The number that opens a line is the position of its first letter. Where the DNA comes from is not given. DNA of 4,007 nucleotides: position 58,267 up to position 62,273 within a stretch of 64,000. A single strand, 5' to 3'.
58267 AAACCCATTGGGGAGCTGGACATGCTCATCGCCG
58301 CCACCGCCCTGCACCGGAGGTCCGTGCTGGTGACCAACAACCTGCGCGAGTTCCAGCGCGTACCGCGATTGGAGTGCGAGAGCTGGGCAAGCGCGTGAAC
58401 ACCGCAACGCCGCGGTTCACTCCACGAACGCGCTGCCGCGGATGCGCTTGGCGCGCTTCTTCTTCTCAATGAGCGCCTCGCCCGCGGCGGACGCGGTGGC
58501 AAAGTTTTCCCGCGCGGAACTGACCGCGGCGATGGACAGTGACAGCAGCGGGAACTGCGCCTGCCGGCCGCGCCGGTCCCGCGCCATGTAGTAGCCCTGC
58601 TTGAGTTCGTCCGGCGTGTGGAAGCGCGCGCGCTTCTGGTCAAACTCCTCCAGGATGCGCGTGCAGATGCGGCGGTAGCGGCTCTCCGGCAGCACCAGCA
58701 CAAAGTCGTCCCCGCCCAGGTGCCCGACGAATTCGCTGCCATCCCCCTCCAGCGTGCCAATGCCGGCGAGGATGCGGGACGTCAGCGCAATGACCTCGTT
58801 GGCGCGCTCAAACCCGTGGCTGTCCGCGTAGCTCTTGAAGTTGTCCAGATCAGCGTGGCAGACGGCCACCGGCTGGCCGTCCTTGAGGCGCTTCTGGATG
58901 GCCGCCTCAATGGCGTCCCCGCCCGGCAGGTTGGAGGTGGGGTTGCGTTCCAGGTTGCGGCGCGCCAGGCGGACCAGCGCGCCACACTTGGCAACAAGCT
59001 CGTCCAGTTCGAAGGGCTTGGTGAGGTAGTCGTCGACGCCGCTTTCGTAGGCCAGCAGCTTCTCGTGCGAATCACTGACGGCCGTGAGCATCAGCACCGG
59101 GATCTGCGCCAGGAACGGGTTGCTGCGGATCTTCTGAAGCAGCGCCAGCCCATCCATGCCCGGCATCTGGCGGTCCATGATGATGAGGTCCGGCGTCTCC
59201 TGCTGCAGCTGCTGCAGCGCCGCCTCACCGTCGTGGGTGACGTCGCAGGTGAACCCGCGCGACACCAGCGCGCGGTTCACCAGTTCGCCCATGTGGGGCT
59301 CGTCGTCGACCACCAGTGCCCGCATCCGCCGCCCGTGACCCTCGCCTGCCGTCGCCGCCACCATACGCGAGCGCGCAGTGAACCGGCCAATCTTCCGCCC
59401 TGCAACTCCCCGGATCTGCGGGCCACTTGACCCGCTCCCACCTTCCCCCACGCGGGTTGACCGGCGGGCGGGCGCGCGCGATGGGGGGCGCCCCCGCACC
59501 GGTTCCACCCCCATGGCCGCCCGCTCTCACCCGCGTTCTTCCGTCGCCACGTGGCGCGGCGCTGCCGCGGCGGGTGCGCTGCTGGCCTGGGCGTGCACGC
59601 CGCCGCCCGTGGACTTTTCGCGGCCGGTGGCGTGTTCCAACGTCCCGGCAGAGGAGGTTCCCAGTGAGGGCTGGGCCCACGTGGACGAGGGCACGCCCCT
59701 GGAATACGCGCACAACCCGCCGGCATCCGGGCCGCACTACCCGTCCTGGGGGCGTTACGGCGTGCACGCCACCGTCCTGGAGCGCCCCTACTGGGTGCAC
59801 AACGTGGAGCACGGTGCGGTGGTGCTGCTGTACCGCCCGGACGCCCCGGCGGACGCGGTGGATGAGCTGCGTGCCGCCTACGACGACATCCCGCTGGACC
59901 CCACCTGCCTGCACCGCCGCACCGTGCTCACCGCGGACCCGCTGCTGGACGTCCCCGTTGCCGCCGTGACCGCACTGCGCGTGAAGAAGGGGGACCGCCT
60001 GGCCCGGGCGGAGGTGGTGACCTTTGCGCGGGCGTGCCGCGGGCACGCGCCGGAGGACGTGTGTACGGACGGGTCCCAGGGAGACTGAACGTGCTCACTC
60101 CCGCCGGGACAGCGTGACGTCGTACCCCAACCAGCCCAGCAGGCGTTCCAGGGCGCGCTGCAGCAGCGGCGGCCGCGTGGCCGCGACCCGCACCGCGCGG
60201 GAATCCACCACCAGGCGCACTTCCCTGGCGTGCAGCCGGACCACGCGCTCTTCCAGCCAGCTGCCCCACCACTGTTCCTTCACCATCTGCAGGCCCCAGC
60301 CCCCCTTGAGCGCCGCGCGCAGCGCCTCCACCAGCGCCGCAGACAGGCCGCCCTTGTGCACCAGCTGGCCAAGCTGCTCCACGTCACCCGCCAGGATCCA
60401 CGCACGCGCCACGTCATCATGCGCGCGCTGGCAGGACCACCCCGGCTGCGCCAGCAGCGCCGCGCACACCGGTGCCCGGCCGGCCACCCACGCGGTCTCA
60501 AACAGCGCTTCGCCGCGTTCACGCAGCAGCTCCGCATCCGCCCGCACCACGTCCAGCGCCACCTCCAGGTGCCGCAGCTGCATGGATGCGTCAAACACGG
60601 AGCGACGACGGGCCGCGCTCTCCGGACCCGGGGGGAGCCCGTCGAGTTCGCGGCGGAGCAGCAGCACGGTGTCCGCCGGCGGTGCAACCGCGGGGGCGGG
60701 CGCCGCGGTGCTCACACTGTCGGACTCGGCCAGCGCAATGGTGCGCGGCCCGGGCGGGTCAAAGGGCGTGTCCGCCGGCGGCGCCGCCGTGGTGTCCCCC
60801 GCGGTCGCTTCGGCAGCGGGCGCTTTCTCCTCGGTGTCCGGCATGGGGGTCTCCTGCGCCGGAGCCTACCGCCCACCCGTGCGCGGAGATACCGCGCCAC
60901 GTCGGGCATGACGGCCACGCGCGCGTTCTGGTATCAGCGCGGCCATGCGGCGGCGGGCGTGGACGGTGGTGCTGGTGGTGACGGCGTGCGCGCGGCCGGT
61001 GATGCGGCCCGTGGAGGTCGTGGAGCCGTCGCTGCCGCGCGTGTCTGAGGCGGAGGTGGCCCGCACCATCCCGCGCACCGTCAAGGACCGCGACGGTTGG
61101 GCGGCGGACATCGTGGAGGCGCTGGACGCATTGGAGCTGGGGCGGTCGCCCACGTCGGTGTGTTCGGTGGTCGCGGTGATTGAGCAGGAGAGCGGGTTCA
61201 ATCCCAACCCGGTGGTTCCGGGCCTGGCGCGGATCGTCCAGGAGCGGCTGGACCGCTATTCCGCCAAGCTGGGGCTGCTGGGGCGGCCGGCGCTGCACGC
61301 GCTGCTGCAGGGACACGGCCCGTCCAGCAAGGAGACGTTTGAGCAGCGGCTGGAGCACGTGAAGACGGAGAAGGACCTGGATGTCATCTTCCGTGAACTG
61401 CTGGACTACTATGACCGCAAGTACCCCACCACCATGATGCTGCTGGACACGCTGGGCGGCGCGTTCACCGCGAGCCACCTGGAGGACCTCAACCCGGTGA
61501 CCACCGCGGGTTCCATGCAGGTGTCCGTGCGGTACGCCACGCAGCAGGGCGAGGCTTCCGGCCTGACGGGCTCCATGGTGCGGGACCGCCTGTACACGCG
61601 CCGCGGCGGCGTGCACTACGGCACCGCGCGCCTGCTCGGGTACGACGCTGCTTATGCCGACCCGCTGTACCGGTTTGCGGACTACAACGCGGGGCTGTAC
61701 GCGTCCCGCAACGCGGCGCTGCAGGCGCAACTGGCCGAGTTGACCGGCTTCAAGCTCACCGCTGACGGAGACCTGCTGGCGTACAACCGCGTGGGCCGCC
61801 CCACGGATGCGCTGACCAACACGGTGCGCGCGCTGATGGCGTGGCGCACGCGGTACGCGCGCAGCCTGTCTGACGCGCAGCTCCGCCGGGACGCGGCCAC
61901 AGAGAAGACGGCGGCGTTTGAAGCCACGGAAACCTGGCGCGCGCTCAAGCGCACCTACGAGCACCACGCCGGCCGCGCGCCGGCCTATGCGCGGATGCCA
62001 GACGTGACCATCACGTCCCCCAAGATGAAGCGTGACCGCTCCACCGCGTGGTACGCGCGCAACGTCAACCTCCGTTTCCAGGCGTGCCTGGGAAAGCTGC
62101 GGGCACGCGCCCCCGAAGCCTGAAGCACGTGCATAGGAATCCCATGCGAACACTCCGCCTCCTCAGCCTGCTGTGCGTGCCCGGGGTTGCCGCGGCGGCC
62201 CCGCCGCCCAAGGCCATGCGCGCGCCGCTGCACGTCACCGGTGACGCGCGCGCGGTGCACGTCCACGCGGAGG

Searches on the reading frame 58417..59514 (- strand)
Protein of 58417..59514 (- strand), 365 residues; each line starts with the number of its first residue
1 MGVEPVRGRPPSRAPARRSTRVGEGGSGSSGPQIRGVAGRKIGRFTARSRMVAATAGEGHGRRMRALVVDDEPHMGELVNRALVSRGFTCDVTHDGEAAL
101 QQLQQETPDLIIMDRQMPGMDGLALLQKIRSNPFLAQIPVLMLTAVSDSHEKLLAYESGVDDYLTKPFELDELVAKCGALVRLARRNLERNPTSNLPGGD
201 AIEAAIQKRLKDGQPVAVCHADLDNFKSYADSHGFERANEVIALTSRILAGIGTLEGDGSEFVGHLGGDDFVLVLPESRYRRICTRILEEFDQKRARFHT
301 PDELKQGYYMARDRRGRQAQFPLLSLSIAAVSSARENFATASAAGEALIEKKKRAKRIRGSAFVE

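Call 46: search_protein_families(library=pfam, proteins=[window:58417-59514:-], max_evalue=0.0001)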
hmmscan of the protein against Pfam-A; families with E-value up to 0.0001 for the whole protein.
window:58417-59514:- (365 aa): 2 families
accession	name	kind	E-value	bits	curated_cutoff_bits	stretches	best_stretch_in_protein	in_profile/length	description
PF00072.30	Response_reg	-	3.3e-30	105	30.2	1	67-176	2-109/111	Response regulator receiver domain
PF00990.26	GGDEF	-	1.3e-09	38.5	23.8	1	202-297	19-113/161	Diguanylate cyclase, GGDEF domain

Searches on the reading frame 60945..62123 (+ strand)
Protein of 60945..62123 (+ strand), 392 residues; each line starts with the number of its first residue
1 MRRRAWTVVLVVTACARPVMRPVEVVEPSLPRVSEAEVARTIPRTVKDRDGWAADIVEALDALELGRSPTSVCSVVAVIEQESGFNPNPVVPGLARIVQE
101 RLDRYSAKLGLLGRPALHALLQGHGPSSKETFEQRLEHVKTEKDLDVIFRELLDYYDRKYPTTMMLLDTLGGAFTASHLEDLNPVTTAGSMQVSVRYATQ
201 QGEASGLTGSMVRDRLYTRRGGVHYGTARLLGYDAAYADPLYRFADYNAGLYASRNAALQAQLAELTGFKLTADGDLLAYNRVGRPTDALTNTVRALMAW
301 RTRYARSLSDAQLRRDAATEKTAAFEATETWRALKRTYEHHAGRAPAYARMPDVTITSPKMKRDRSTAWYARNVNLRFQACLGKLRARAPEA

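Call 46: search_protein_families(library=pfam, proteins=[window:60945-62123:+], max_evalue=0.0001)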
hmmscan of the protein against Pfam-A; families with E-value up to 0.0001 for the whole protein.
window:60945-62123:+ (392 aa): 1 family
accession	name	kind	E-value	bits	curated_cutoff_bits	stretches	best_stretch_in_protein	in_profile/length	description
PF07759.17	DUF1615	-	1.4e-103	346.9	25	1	46-383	2-318/319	Protein of unknown function (DUF1615)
